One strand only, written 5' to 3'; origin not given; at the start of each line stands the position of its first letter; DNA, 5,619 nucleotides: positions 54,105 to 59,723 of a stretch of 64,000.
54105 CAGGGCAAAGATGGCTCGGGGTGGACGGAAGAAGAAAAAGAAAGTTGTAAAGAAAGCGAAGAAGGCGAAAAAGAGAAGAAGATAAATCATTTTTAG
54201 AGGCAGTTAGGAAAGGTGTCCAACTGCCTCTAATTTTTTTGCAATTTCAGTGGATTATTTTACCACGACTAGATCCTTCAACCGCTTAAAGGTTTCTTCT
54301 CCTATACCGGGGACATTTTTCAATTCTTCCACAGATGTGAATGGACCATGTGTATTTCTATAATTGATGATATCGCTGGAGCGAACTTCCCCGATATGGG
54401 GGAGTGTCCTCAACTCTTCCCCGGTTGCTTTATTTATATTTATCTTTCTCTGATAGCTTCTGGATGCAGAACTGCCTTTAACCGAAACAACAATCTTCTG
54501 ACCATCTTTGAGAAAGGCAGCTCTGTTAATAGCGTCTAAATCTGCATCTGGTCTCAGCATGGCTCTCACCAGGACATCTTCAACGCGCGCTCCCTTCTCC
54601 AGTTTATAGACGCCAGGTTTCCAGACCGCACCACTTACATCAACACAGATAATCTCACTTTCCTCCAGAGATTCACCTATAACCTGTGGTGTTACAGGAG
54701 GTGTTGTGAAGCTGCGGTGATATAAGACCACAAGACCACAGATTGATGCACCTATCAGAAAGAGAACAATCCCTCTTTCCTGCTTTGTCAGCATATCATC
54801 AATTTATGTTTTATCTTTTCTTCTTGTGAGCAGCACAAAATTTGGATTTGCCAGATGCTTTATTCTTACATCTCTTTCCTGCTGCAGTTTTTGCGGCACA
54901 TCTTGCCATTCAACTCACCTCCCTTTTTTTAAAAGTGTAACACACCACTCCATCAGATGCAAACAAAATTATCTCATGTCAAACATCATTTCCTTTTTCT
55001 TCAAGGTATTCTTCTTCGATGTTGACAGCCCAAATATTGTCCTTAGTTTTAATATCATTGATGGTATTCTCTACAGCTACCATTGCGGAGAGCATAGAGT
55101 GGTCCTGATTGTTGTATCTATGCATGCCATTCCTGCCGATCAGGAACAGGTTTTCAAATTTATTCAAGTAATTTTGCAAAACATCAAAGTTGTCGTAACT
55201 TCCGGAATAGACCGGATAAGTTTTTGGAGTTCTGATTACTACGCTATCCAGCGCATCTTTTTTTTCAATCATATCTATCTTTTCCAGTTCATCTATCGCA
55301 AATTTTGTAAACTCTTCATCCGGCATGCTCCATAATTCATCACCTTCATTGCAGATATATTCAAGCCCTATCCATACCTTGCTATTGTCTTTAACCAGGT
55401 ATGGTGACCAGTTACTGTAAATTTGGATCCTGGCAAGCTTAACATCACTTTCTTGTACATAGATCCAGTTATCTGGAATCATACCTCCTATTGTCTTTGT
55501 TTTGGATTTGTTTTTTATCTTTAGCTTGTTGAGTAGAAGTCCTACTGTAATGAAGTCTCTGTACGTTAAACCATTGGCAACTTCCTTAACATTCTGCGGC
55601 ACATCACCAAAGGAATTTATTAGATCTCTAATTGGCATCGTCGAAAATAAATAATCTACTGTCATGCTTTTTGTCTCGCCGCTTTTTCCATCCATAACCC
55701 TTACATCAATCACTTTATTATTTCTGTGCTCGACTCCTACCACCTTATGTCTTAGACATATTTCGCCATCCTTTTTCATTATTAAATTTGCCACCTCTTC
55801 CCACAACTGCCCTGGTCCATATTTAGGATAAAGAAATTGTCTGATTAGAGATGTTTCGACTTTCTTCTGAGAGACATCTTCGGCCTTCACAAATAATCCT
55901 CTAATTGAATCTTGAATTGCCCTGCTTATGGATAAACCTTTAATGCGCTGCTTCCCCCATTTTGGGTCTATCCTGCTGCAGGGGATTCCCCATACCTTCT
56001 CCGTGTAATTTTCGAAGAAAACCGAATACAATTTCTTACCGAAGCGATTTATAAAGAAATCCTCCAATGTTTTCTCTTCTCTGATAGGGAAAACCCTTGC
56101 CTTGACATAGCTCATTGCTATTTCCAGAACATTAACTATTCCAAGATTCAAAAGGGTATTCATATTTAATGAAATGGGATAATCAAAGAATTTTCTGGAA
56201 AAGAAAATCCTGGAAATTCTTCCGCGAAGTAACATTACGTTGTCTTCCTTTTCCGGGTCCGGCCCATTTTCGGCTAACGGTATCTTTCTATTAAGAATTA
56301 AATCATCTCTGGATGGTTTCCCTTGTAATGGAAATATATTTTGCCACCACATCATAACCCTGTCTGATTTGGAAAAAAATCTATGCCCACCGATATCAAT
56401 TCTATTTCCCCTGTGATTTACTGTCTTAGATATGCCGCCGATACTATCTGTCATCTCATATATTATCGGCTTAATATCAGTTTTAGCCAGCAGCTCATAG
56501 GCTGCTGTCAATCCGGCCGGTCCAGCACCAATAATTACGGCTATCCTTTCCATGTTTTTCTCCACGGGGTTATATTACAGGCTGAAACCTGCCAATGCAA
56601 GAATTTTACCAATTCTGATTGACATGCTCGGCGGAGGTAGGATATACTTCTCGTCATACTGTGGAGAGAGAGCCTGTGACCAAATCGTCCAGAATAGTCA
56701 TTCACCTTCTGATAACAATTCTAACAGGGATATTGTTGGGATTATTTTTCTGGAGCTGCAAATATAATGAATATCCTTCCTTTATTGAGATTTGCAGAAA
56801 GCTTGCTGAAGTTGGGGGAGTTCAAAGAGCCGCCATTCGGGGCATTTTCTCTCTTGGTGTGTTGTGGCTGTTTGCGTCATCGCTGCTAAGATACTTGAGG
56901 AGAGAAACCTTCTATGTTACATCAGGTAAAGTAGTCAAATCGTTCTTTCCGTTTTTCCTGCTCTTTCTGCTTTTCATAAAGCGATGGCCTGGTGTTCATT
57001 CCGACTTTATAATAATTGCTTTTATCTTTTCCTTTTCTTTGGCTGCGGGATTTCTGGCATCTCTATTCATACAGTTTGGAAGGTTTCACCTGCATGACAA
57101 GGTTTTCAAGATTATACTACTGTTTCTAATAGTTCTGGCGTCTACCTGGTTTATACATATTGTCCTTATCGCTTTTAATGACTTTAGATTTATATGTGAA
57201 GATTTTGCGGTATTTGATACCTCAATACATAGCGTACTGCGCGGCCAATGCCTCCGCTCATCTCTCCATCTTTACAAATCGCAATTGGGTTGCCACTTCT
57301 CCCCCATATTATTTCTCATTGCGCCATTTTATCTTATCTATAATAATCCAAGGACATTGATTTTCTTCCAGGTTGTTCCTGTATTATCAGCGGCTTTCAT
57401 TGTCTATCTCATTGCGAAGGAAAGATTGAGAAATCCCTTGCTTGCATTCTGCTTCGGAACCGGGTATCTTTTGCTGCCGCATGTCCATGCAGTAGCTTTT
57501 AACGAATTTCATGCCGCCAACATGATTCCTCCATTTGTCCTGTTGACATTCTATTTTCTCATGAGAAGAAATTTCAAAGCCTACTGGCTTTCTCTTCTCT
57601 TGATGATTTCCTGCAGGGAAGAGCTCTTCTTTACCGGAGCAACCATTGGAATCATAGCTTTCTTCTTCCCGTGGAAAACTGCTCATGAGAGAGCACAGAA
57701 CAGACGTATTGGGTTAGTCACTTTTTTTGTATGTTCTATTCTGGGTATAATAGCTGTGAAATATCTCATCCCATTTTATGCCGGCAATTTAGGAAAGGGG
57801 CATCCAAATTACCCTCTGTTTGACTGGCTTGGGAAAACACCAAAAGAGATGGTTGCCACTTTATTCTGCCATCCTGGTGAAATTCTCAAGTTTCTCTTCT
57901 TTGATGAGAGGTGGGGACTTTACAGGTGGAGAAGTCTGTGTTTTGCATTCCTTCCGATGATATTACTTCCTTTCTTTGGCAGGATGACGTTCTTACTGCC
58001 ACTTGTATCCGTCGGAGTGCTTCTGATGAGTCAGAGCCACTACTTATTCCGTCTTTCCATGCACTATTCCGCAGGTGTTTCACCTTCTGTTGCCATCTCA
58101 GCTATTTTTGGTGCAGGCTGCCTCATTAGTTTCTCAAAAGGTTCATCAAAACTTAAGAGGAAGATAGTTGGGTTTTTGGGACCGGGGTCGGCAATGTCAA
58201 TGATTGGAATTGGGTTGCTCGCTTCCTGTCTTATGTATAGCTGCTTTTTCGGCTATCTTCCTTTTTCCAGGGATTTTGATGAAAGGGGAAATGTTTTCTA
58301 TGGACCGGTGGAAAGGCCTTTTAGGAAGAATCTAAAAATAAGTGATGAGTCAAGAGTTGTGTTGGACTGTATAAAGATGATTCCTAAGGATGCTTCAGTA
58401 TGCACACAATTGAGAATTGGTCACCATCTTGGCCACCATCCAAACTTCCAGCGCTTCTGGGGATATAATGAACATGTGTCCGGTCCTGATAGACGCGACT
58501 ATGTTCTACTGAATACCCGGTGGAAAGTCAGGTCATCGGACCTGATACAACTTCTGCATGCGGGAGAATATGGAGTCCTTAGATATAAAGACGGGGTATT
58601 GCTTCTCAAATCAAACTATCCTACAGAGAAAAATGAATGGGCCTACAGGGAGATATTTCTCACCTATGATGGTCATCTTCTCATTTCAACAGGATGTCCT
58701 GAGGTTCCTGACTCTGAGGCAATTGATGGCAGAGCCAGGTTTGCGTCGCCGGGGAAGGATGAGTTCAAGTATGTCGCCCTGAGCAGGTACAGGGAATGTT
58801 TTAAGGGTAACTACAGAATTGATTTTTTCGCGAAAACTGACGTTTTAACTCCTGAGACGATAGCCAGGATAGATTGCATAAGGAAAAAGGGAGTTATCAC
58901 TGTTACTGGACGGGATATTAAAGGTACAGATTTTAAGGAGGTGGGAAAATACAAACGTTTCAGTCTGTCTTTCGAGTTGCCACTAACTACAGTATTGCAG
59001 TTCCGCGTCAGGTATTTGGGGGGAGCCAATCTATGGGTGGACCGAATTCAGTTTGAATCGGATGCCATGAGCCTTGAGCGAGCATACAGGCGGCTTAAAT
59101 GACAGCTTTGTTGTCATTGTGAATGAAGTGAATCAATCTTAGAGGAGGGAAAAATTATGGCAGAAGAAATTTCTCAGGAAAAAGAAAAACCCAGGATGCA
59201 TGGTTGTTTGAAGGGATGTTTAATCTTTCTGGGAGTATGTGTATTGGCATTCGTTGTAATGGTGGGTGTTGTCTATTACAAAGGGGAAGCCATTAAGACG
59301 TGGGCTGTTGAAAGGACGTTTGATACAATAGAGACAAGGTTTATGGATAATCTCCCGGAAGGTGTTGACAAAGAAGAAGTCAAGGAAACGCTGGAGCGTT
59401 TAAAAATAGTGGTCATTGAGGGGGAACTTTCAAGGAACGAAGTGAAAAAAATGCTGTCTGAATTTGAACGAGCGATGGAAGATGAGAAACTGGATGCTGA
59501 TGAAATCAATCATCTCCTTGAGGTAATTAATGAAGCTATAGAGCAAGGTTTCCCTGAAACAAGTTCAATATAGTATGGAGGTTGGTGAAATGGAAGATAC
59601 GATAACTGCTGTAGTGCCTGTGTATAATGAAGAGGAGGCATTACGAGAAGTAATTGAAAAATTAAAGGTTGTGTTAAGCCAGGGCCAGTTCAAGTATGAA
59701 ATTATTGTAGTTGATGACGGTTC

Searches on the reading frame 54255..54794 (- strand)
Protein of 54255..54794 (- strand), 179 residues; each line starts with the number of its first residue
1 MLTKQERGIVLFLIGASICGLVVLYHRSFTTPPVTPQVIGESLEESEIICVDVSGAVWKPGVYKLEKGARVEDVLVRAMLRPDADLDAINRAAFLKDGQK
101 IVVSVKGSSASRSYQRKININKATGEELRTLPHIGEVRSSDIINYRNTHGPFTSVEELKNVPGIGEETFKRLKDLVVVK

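Call 57: search_protein_families(library=pfam, proteins=[window:54255-54794:-], max_evalue=0.01)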
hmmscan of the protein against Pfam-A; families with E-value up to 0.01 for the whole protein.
window:54255-54794:- (179 aa): 7 families
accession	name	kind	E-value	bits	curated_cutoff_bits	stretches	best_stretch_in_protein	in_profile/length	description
PF12836.13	HHH_3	-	2.4e-19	69.6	27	1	115-175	3-63/65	Helix-hairpin-helix motif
PF00633.29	HHH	-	5.6e-08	32.7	24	1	153-171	8-26/30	Helix-hairpin-helix motif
PF10531.15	SLBB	-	4.8e-06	26.8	27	1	51-103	2-54/55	SLBB domain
PF14716.13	HHH_8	-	0.0011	19.8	30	0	147-175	39-67/73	Helix-hairpin-helix domain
PF14520.12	HHH_5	-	0.0039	18.1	27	0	154-173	33-52/57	Helix-hairpin-helix domain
PF12826.13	HHH_2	-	0.0052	17.3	27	0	119-146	28-55/64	Helix-hairpin-helix motif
PF21687.3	T2SSK_1st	-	0.0065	17.6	26.2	0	144-178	70-104/107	Type II secretion system (T2SS), protein K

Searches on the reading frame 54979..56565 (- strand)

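Call 49: search_protein_families(library=pfam, proteins=[window:54979-56565:-], max_evalue=0.00001)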
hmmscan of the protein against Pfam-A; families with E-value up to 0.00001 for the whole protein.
window:54979-56565:- (528 aa): 3 families
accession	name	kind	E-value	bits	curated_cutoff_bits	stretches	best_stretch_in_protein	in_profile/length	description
PF01593.30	Amino_oxidase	-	3e-13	50.3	19.8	1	17-462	2-395/443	Flavin containing amine oxidoreductase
PF13450.12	NAD_binding_8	-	5.9e-12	46.1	21.9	1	11-75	1-66/68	NAD(P)-binding Rossmann-like domain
PF01946.23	Thi4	-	6.3e-06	26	26.2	1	4-44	15-55/235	Thi4 family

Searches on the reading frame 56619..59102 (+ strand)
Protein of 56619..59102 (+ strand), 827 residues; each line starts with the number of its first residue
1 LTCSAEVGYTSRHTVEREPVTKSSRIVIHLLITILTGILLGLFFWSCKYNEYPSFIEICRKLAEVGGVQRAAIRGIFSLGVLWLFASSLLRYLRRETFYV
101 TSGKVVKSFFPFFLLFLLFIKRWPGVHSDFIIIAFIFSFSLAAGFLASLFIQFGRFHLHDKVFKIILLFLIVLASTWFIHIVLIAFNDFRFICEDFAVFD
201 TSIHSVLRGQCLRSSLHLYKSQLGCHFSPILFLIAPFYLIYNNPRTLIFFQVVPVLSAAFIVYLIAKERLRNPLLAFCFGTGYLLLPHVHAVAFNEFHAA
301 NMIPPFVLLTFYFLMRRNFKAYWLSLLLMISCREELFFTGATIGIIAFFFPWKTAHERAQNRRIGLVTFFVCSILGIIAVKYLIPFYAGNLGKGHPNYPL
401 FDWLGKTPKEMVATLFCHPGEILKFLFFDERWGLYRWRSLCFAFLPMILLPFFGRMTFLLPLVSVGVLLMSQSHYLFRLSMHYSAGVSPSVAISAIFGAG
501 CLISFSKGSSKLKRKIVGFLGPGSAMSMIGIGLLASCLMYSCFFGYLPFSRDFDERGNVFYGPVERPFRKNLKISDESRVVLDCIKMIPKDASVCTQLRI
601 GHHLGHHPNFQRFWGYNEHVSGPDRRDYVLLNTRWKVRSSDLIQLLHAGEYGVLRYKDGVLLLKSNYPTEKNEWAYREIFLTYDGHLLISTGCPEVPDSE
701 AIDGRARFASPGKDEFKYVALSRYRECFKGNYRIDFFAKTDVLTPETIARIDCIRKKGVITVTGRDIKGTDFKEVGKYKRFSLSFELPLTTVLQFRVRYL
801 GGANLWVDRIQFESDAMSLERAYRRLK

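Call 49: search_protein_families(library=pfam, proteins=[window:56619-59102:+], max_evalue=0.00001)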
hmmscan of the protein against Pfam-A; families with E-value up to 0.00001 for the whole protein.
window:56619-59102:+ (827 aa): 1 family
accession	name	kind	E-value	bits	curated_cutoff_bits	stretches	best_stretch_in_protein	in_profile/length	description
PF09852.15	DUF2079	-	4e-40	138.7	28.2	1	195-662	11-459/459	Predicted membrane protein (DUF2079)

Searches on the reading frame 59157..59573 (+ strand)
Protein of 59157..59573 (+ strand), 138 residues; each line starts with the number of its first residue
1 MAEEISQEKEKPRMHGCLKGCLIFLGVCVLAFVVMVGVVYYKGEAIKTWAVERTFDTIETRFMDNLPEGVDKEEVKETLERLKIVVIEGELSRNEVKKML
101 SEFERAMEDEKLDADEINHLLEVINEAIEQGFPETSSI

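Call 57: search_protein_families(library=pfam, proteins=[window:59157-59573:+], max_evalue=0.01)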
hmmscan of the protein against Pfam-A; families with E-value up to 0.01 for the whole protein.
window:59157-59573:+ (138 aa): 2 families
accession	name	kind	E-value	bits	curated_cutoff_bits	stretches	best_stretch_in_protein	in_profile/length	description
PF20155.4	TMP_3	-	0.003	17.7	41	1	60-129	53-123/192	Tape measure protein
PF23067.1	MG280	-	0.0031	17.5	27.4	1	19-118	10-115/259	Uncharacterised protein MG280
